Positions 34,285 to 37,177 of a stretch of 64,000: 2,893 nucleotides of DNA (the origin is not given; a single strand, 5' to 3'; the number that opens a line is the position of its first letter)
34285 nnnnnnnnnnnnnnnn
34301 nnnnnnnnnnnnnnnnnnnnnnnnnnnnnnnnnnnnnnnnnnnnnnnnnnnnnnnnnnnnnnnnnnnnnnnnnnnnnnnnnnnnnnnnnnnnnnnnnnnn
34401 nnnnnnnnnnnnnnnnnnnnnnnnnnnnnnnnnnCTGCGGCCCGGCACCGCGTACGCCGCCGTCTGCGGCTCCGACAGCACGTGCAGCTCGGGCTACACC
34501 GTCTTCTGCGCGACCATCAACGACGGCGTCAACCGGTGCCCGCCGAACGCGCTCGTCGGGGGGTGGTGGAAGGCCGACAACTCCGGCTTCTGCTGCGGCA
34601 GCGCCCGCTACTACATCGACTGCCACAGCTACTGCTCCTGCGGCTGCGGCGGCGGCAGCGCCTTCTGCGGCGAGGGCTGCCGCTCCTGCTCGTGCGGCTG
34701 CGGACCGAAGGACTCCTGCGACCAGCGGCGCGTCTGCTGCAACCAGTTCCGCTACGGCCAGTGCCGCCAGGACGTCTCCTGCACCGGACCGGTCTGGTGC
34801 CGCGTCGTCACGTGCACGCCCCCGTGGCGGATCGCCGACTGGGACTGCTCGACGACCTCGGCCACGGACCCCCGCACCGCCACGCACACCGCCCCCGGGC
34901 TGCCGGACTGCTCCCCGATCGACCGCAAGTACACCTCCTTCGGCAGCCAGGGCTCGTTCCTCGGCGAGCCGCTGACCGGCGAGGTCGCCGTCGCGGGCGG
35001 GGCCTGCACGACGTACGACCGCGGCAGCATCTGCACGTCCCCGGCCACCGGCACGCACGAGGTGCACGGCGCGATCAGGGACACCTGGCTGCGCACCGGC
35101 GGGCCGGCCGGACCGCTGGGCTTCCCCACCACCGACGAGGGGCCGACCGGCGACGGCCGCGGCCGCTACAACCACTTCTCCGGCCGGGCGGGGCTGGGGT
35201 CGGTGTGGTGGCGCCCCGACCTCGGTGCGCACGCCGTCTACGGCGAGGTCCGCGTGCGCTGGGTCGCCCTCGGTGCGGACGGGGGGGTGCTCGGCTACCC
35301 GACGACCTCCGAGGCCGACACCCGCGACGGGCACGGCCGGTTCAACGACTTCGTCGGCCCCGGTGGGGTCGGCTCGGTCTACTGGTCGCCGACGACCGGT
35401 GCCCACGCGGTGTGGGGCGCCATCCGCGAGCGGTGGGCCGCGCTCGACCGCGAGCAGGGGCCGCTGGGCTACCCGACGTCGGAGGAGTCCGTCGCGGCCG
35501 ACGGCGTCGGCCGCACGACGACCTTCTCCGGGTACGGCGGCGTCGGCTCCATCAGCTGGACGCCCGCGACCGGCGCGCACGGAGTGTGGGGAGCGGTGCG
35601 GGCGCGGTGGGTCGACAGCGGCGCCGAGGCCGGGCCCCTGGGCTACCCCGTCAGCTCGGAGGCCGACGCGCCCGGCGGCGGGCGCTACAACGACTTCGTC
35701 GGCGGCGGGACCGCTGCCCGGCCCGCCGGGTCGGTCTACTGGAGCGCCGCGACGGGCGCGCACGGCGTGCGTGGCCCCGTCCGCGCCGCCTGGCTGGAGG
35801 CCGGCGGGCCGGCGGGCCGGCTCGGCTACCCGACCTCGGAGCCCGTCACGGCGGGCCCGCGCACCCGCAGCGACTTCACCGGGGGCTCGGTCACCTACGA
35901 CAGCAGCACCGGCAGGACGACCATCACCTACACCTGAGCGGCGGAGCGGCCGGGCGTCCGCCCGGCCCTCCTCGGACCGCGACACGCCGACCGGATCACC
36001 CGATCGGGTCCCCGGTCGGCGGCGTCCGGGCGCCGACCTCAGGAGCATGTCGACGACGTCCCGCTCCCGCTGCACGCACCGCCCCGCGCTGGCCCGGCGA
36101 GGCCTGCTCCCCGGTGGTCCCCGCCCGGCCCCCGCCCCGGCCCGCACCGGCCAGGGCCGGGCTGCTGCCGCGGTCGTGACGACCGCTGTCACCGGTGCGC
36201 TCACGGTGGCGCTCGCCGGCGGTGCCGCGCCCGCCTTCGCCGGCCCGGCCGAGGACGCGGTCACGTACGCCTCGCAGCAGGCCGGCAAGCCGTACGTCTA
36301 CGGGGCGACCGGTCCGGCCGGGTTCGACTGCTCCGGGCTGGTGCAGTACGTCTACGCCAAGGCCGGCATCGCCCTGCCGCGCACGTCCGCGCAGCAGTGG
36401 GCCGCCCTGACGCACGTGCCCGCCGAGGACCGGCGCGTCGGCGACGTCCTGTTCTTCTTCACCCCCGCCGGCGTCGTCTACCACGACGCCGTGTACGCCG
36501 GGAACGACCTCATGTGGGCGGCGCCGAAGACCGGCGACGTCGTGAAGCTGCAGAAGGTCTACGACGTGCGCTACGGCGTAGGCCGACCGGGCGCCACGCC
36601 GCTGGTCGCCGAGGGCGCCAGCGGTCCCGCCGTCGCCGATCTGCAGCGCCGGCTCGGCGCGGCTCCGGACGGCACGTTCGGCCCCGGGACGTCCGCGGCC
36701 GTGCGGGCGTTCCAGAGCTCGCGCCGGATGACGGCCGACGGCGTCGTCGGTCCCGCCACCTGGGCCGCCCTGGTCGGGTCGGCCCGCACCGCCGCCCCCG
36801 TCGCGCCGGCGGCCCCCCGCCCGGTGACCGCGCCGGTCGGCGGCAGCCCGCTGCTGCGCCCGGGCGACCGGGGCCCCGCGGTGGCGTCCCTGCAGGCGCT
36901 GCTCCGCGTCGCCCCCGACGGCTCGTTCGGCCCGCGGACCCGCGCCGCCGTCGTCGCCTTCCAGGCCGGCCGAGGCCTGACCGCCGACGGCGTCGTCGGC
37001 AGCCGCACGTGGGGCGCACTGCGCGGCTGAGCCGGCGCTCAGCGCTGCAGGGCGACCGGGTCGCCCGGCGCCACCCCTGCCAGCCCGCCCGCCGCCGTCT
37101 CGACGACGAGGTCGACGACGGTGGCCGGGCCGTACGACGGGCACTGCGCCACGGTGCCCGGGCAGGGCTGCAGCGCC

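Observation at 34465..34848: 23-cysteine domain with metallothionein-like CxC runs and a by-eye resemblance to the methylamine dehydrogenase light chain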

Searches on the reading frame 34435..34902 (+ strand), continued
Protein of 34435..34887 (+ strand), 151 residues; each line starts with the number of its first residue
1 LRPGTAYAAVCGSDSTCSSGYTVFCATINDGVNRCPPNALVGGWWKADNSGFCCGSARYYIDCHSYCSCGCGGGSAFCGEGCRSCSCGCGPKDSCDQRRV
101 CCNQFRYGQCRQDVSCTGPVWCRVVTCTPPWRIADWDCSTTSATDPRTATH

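Call 73: search_protein_families(library=pfam, max_evalue=0.01, proteins=[L060:10001-11377:+, L061:10001-11362:+, L041:10001-11395:+, L054:10001-11542:+, L067:10001-11377:+, L023:10001-11284:+, L034:10001-11623:+, L038:10001-11308:+, L015:10001-12523:+, L010:10001-11581:+])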
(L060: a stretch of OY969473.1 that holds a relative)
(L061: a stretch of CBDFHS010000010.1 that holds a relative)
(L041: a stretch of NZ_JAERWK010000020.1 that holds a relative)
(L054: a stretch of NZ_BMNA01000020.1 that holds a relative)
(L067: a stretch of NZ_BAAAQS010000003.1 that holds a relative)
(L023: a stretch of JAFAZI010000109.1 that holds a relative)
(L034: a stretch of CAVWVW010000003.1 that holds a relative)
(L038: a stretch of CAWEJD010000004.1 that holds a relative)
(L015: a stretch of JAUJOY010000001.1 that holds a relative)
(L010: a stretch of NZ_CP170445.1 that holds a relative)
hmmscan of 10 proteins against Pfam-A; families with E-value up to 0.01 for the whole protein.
L060:10001-11377:+ (459 aa): 0 families

L061:10001-11362:+ (454 aa): 0 families

L041:10001-11395:+ (465 aa): 0 families

L054:10001-11542:+ (514 aa): 1 family
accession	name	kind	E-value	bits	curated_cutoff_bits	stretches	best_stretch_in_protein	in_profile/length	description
PF08310.17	LGFP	-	2.2e-36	124.4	22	4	310-366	1-53/53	LGFP repeat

L067:10001-11377:+ (459 aa): 1 family
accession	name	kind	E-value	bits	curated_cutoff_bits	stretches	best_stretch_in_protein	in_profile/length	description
PF08310.17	LGFP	-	5.1e-40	136.1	22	5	180-221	12-53/53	LGFP repeat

L023:10001-11284:+ (428 aa): 1 family
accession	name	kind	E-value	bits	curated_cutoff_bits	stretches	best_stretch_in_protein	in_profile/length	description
PF08310.17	LGFP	-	6.4e-36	122.9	22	3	221-273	1-53/53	LGFP repeat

L034:10001-11623:+ (541 aa): 1 family
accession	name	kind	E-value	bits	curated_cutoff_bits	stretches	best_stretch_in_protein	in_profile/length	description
PF08310.17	LGFP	-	2.1e-34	118.1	22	4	333-395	1-53/53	LGFP repeat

L038:10001-11308:+ (436 aa): 1 family
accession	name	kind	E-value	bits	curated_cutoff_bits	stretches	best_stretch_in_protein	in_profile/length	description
PF13517.12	FG-GAP_3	-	6.9e-11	43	26.9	0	350-405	6-61/61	FG-GAP-like repeat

L015:10001-12523:+ (841 aa): 5 families
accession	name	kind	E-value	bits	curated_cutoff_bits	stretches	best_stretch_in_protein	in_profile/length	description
PF16363.11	GDP_Man_Dehyd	-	1.3e-119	400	27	1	518-827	1-332/332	GDP-mannose 4,6 dehydratase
PF01370.27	Epimerase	-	4.6e-59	200.2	20.9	1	518-758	2-239/240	NAD dependent epimerase/dehydratase family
PF08310.17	LGFP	-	3.1e-37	127.1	22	2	170-222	1-53/53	LGFP repeat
PF04321.23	RmlD_sub_bind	-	0.0016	18.1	27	1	518-674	4-135/287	RmlD substrate binding domain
PF05368.20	NmrA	-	0.0067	16.5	27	1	519-583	7-70/298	NmrA-like family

L010:10001-11581:+ (527 aa): 2 families
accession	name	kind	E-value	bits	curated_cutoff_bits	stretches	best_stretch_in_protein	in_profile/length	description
PF08310.17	LGFP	-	7.4e-130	423.7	22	6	278-330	1-53/53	LGFP repeat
PF19855.4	DUF6330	-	1.7e-07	31.5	35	0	235-273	15-53/69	Family of unknown function (DUF6330)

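Call 82: fold_search(model_id=the predicted structure, library=viral)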
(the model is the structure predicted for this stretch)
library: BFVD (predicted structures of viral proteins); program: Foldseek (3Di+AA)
matches with E <= 10: 24; with E <= 0.001: 0
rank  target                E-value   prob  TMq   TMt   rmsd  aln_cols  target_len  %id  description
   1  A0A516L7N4            3.5e+00  0.04  0.14  0.13   7.4        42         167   21  (no name in the UniProt tables at hand)
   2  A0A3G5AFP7            4.2e+00  0.05  0.16  0.02   2.2        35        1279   17  Alpha (1,3)-fucosyltransferase [Solivirus sp.]
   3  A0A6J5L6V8            4.5e+00  0.02  0.12  0.16  12.9        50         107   18  Uncharacterized protein [uncultured Caudovirales phage]
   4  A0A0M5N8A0            5.7e+00  0.04  0.14  0.22   1.8        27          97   18  Single-strand DNA binding protein [Thermus phage OH3]
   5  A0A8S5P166            5.7e+00  0.01  0.12  0.12  10.9        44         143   20  Uncharacterized protein [Myoviridae sp. ctLnO19]
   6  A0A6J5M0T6            6.1e+00  0.04  0.14  0.15   2.5        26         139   15  Uncharacterized protein [uncultured Caudovirales phage]
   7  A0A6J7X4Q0            6.1e+00  0.03  0.14  0.06   3.0        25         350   16  Uncharacterized protein [uncultured Caudovirales phage]
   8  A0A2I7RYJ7            6.4e+00  0.04  0.17  0.11   4.3        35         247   23  (no name in the UniProt tables at hand)
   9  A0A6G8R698            6.4e+00  0.01  0.11  0.03  11.5        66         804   17  Tail fiber protein [Synechococcus phage S-H34]
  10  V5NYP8                6.8e+00  0.01  0.13  0.03   3.3        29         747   14  F-UL8 protein [Chelonid alphaherpesvirus 5]
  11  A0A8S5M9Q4            6.8e+00  0.01  0.12  0.15   8.4        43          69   16  Uncharacterized protein [Siphoviridae sp. ctv4j104]
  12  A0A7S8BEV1            7.3e+00  0.01  0.13  0.09   7.3        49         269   20  Uncharacterized protein [Medusavirus stheno T3]
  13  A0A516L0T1            8.2e+00  0.03  0.14  0.14   2.4        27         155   15  (no name in the UniProt tables at hand)
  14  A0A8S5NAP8            8.2e+00  0.02  0.18  0.18   7.0        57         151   12  Uncharacterized protein [Myoviridae sp. ctx322]
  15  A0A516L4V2            8.7e+00  0.04  0.18  0.22   3.3        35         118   11  (no name in the UniProt tables at hand)
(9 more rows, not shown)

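Call 85: search_protein_families(library=pfam, alignment_id=A2, max_evalue=1)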
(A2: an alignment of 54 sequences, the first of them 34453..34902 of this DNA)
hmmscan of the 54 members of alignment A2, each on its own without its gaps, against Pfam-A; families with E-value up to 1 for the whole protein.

A. member 1, window:34453-34902:+ (150 aa): 0 families

B. families by the number of members that match (of 54 scanned): 3 families
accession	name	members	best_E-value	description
PF17521.7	Secapin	5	0.013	Honey bee peptides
PF17411.7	SmaI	1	0.14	Type II site-specific deoxyribonuclease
PF10913.13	DUF2706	1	0.16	Protein of unknown function (DUF2706)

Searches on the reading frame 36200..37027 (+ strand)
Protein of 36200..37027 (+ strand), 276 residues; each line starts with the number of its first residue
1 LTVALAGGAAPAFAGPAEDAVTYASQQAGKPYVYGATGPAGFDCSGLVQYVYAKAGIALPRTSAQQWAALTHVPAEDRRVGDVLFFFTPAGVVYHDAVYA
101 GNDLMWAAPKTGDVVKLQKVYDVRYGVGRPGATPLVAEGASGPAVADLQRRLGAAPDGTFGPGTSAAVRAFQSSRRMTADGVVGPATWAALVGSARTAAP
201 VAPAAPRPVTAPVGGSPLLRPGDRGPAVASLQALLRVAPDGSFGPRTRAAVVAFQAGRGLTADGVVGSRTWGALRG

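Call 111: search_solved_structures(query=window:36200-37027:+, max_evalue=0.001)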
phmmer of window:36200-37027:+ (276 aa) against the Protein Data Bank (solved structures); distinct sequences matched with E-value up to 0.001: 44.
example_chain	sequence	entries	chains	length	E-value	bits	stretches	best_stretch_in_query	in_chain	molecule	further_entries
8v3w_H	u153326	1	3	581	2.1e-19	73.2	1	7-121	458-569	Hub-Hydrolase (CD1368)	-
9ubf_A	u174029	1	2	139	5.4e-18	68.6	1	20-111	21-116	Cell wall hydrolase Tn916-like,CTn7-Orf16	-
7cfl_A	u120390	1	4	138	2.7e-17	66.3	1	17-117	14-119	Putative cell wall hydrolase phosphatase-associated protein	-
4hpe_A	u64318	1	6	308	3.2e-17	66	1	17-110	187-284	Putative cell wall hydrolase Tn916-like,CTn1-Orf17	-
8er5_A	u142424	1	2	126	2.4e-15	59.9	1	11-114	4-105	NlpC/P60 domain-containing protein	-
4fdy_A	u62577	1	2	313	8.1e-15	58.2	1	24-104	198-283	Similar to lipoprotein, NLP/P60 family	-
4xcm_A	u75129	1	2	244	5.5e-14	55.4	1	23-134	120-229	Cell wall-binding endopeptidase-related protein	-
6b8c_A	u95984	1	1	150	7.5e-13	51.7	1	21-120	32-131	NLP/P60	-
4q4t_A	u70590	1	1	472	1.7e-12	50.6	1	34-119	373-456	Peptidoglycan endopeptidase RipA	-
3i86_A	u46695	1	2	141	2e-12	50.3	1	38-116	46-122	Putative uncharacterized protein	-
8aud_A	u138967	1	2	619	2.2e-12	50.2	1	12-120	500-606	Cell wall-associated hydrolases (Invasion-associated proteins)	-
2xiv_A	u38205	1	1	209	2.2e-12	50.2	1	34-119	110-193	HYPOTHETICAL INVASION PROTEIN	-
3pbc_A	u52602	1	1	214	2.4e-12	50.1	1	34-119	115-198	INVASION PROTEIN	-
3ne0_A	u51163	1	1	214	2.4e-12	50.1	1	34-119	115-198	Resuscitation promoting factor Interacting Protein A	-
8auc_A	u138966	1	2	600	3.4e-12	49.6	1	12-120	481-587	Cell wall-associated hydrolases (Invasion-associated proteins)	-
8idc_E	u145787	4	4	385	4.4e-12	49.2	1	23-112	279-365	NlpC/P60 family protein | Probable endopeptidase MT2245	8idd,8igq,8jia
3h41_A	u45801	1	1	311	3.4e-11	46.3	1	17-114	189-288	NLP/P60 family protein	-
8ev4_A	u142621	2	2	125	3.7e-10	42.9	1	21-124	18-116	Clan CA, family C40, NlpC/P60 superfamily cysteine peptidase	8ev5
2hbw_A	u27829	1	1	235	1.4e-09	41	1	18-102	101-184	NLP/P60 protein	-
6bim_A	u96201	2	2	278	1.4e-09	41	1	17-127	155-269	Clan CA, family C40, NlpC/P60 superfamily cysteine peptidase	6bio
6biq_A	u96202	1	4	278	2.6e-08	36.8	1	16-125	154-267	Clan CA, family C40, NlpC/P60 superfamily cysteine peptidase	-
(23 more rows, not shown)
